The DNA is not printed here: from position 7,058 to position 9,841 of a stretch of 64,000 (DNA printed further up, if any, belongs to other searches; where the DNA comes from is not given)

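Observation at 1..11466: An uncharacterised glycyl-radical 1,2-eliminase operon faces a sugar-type operon (TPP enzyme, Gfo/Idh/MocA, RpiB-like, IclR, GPH symporter) with AOR beyond, possibly an undescribed anaerobic catabolic pathway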

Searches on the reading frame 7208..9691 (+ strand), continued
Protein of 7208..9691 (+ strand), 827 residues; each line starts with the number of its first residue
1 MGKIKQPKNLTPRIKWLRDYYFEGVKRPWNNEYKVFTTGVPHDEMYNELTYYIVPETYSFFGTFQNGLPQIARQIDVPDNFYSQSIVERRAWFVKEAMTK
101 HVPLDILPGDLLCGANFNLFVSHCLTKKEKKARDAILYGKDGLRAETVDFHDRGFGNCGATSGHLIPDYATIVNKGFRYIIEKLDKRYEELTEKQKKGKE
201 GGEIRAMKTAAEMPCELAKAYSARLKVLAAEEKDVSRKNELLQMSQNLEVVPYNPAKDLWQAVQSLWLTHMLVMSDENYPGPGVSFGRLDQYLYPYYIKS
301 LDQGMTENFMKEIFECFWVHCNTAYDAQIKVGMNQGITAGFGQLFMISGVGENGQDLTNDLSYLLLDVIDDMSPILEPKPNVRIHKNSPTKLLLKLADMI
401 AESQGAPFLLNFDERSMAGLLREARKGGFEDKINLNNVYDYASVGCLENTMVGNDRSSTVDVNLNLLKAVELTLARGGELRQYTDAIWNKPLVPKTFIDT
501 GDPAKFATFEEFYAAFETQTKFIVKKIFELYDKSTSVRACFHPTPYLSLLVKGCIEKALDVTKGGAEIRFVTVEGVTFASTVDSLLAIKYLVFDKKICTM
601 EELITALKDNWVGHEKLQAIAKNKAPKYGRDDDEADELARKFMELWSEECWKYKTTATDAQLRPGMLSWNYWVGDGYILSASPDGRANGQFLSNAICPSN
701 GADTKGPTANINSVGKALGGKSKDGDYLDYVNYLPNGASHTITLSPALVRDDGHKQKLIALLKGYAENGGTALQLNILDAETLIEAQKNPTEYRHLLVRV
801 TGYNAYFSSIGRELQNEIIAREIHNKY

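Call 26: search_solved_structures(query=window:7208-9688:+, show_alignments=5, max_evalue=1e-80)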
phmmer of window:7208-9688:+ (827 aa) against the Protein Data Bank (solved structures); distinct sequences matched with E-value up to 1e-80: 4.
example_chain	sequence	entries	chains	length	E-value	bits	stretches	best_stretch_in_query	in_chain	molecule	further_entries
6vxc_A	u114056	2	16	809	3.7e-90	306.4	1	163-821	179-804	Trans-4-hydroxy-L-proline dehydratase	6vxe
9f3w_A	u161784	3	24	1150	4e-85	289.8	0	213-826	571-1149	Choline trimethylamine-lyase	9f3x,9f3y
2f3o_A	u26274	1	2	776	1.6e-83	284.5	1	163-821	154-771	pyruvate formate-lyase 2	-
1r8w_A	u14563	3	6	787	1.7e-83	284.4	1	162-824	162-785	glycerol dehydratase | B12-independent glycerol dehydratase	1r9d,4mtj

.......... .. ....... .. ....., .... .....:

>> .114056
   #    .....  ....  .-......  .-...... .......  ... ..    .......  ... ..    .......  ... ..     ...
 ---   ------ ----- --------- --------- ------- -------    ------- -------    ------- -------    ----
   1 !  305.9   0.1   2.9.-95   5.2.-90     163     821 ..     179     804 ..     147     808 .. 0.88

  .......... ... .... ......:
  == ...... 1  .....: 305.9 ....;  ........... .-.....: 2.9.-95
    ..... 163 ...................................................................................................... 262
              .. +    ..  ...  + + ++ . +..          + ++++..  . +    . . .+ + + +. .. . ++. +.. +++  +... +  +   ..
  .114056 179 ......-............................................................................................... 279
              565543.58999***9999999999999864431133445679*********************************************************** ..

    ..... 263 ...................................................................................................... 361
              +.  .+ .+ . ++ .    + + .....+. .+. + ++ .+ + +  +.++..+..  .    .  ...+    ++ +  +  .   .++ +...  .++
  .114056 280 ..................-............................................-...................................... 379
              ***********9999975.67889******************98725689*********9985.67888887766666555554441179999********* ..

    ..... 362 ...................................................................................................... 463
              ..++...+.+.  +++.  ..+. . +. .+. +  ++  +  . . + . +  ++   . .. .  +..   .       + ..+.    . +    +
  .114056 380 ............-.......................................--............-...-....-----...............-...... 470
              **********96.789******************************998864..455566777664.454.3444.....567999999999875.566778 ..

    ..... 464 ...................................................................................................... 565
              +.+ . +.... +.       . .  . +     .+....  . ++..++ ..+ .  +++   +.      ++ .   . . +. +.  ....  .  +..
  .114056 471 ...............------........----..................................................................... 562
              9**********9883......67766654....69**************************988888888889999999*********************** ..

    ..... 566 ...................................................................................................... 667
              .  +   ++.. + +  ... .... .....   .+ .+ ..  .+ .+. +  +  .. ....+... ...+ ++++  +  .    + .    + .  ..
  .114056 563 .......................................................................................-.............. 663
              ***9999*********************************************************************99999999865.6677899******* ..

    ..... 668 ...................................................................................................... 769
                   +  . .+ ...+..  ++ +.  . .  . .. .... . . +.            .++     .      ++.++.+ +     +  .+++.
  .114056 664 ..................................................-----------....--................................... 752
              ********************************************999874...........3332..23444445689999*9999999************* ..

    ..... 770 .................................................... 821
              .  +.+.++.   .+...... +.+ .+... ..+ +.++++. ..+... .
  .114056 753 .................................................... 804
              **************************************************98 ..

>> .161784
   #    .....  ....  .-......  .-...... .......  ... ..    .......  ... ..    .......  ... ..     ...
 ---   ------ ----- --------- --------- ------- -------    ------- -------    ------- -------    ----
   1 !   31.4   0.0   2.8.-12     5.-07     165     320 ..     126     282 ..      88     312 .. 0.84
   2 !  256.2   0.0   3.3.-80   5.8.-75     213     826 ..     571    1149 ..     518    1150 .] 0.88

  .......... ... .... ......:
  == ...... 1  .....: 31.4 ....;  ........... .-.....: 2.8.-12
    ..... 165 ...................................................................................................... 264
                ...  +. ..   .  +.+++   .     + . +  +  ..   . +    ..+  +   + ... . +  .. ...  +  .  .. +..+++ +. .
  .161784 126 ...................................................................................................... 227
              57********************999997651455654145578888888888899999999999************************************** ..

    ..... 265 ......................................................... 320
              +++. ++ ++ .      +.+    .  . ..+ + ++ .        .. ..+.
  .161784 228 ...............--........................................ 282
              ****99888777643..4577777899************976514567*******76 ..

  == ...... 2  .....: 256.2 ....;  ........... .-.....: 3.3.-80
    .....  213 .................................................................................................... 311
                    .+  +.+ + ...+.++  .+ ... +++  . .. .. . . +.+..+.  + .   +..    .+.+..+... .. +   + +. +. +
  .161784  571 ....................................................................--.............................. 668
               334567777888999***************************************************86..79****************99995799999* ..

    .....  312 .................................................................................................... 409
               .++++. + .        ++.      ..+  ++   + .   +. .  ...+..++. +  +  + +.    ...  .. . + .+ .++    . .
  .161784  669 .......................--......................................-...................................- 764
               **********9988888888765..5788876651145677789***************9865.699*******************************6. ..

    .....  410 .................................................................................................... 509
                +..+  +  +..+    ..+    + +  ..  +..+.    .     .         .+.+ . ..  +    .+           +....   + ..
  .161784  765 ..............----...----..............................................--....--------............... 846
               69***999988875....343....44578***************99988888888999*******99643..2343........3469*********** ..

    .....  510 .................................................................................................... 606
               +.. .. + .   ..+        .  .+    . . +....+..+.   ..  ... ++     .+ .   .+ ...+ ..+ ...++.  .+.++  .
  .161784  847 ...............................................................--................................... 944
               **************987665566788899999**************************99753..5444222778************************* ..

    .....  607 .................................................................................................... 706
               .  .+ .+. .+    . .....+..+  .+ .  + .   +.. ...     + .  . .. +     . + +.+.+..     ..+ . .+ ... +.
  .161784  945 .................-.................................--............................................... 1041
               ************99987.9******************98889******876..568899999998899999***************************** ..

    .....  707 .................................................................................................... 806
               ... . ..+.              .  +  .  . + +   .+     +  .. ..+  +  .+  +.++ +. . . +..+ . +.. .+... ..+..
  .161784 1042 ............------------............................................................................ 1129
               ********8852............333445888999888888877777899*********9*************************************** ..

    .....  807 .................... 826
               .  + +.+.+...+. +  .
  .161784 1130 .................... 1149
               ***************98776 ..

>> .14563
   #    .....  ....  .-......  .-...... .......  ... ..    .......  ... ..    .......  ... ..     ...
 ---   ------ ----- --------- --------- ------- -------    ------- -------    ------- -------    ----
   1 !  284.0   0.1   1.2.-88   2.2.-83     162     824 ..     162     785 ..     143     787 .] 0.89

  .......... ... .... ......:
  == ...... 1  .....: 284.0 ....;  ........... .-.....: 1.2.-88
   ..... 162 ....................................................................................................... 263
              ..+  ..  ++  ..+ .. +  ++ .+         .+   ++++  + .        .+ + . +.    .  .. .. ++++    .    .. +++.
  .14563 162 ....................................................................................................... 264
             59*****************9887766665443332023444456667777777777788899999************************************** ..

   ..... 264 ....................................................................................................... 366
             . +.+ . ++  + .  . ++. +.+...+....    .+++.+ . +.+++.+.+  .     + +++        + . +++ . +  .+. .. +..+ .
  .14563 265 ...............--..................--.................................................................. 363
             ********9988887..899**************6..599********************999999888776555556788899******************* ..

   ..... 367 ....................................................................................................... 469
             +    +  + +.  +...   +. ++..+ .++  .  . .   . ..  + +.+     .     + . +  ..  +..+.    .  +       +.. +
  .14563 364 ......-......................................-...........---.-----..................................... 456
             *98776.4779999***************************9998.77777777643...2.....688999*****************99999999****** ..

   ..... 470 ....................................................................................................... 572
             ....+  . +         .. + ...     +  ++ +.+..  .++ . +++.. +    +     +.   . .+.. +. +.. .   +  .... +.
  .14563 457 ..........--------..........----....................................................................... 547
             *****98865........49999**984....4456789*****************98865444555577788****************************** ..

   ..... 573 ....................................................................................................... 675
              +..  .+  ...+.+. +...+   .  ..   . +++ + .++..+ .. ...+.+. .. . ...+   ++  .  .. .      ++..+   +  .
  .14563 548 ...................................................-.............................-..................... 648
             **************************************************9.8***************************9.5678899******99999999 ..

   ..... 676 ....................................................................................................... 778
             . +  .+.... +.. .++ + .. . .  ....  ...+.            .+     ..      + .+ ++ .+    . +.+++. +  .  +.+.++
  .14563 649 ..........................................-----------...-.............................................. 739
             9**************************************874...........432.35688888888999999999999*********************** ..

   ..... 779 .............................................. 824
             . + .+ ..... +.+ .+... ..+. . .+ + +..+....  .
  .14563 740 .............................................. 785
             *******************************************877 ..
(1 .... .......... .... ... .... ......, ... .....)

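Call 39: search_protein_families(library=pfam, proteins=[L011:7661-8287:+, L011:8307-9821:+, L011:6483-7442:-, L011:14259-15620:+, L011:15652-16950:+, L009:9109-9987:+, L009:7717-9054:+, L009:14297-15088:+, L012:8547-9809:-, L012:14363-15367:-])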
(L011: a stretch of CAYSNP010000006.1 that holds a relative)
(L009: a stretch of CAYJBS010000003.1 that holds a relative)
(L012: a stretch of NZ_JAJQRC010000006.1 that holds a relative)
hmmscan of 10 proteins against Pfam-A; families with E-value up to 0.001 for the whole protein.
L011:7661-8287:+ (208 aa): 1 family
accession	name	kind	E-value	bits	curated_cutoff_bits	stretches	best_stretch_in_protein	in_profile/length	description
PF02502.23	LacAB_rpiB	-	2.8e-13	50.5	24.7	1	3-110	1-105/138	Ribose/Galactose Isomerase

L011:8307-9821:+ (504 aa): 1 family
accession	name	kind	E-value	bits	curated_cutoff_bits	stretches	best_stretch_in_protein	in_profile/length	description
PF00171.27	Aldedh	-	8.2e-136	453.6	23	1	17-482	2-461/461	Aldehyde dehydrogenase family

L011:6483-7442:- (319 aa): 1 family
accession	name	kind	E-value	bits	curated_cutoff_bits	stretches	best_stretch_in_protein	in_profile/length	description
PF01551.29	Peptidase_M23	-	1.1e-15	58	28.7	1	176-276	2-88/96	Peptidase family M23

L011:14259-15620:+ (453 aa): 1 family
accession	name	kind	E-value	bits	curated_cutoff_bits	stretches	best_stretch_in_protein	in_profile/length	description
PF00171.27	Aldedh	-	8.5e-78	262.4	23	1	5-425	35-461/461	Aldehyde dehydrogenase family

L011:15652-16950:+ (432 aa): 3 families
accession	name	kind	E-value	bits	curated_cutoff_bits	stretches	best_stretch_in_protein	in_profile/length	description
PF01408.29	GFO_IDH_MocA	-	6e-22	79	24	1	11-133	1-118/120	Oxidoreductase family, NAD-binding Rossmann fold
PF22725.1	GFO_IDH_MocA_C3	-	1.1e-10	41.9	27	1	143-239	1-96/124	GFO/IDH/MocA C-terminal domain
PF02894.22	GFO_IDH_MocA_C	-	3.1e-08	34.1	22.9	1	147-206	1-58/218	Oxidoreductase family, C-terminal alpha/beta domain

L009:9109-9987:+ (292 aa): 4 families
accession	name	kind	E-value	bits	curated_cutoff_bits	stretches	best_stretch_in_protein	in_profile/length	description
PF07729.17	FCD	-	1.6e-13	51.6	24.3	1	157-281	1-124/125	FCD domain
PF00392.27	GntR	-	8e-12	45.1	27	1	66-126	3-63/64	Bacterial regulatory proteins, gntR family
PF07840.17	FadR_C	-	2.6e-07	31.1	23.6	1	128-245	1-111/164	FadR C-terminal domain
PF08279.18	HTH_11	-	0.00091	19.5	25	0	91-123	19-51/55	HTH domain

L009:7717-9054:+ (445 aa): 3 families
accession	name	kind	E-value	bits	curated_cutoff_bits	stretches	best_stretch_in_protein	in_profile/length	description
PF01743.26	PolyA_pol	-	5.9e-27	95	23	1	19-142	1-125/126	Poly A polymerase head domain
PF12627.12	PolyA_pol_RNAbd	-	3e-12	46.5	22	1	170-237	1-61/64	Probable RNA and SrmB- binding site of polymerase A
PF01966.28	HD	-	1.4e-06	29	22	1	247-329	2-90/116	HD domain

L009:14297-15088:+ (263 aa): 2 families
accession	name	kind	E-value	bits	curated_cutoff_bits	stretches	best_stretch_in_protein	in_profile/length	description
PF03009.23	GDPD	-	1.5e-20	74.8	23.6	1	43-262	1-242/244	Glycerophosphoryl diester phosphodiesterase family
PF13653.12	GDPD_2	-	4.1e-05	24.4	27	1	235-260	2-27/30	Glycerophosphoryl diester phosphodiesterase family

L012:8547-9809:- (420 aa): 2 families
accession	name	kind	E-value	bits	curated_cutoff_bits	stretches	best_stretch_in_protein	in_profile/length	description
PF04326.19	SLFN_AlbA_2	-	9.7e-22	78.2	25.3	1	16-131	1-117/118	Schlafen, AlbA_2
PF13749.12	HATPase_c_4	-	1.4e-16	60.7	26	1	330-409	9-89/89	Putative ATP-dependent DNA helicase recG C-terminal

L012:14363-15367:- (334 aa): 3 families
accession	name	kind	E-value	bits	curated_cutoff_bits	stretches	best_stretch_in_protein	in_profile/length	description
PF00294.29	PfkB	-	9.9e-61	206.1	25.8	1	26-318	2-300/302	pfkB family carbohydrate kinase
PF08543.17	Phos_pyr_kin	-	9.6e-13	48.5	27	1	188-301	105-225/246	Phosphomethylpyrimidine kinase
PF01256.23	Carb_kinase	-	0.00055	19.9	27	1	201-306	115-218/242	NAD(P)H-hydrate dehydratase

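Call 46: search_protein_families(library=pfam, alignment_id=A3, max_evalue=0.00001)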
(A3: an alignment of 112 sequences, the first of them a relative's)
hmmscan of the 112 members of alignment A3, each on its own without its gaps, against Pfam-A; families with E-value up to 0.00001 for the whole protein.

A. member 1, L008:5771-6304:+ (177 aa): 2 families
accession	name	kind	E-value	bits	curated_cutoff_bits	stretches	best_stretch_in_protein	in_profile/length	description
PF04542.20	Sigma70_r2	-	9.1e-11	41.8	24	1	24-91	1-70/71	Sigma-70 region 2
PF08281.18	Sigma70_r4_2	-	1.1e-06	28.6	25.7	1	118-166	4-52/54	Sigma-70, region 4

B. families by the number of members that match (of 112 scanned): 171 families (the first 25 are shown)
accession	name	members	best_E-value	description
PF00294.29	PfkB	3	9.9e-61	pfkB family carbohydrate kinase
PF13407.12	Peripla_BP_4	3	3.1e-58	Periplasmic binding protein domain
PF00015.26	MCPsignal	3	3.7e-36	Methyl-accepting chemotaxis protein (MCP) signalling domain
PF00072.30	Response_reg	3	5.6e-30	Response regulator receiver domain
PF07992.20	Pyr_redox_2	3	5.6e-09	Pyridine nucleotide-disulphide oxidoreductase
PF00171.27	Aldedh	2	8.2e-136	Aldehyde dehydrogenase family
PF00361.26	Proton_antipo_M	2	9.5e-53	NADH:quinone oxidoreductase/Mrp antiporter, TM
PF00990.26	GGDEF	2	2.9e-50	Diguanylate cyclase, GGDEF domain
PF00109.32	ketoacyl-synt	2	9.6e-50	Beta-ketoacyl synthase, N-terminal domain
PF09989.15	DUF2229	2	8.4e-48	CoA enzyme activase uncharacterised domain (DUF2229)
PF02801.28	Ketoacyl-synt_C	2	1.5e-35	Beta-ketoacyl synthase, C-terminal domain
PF02782.22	FGGY_C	2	3e-34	FGGY family of carbohydrate kinases, C-terminal domain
PF13302.13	Acetyltransf_3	2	1.2e-32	Acetyltransferase (GNAT) domain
PF00156.33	Pribosyltran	2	2.9e-32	Phosphoribosyl transferase domain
PF02518.31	HATPase_c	2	3.7e-26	Histidine kinase-, DNA gyrase B-, and HSP90-like ATPase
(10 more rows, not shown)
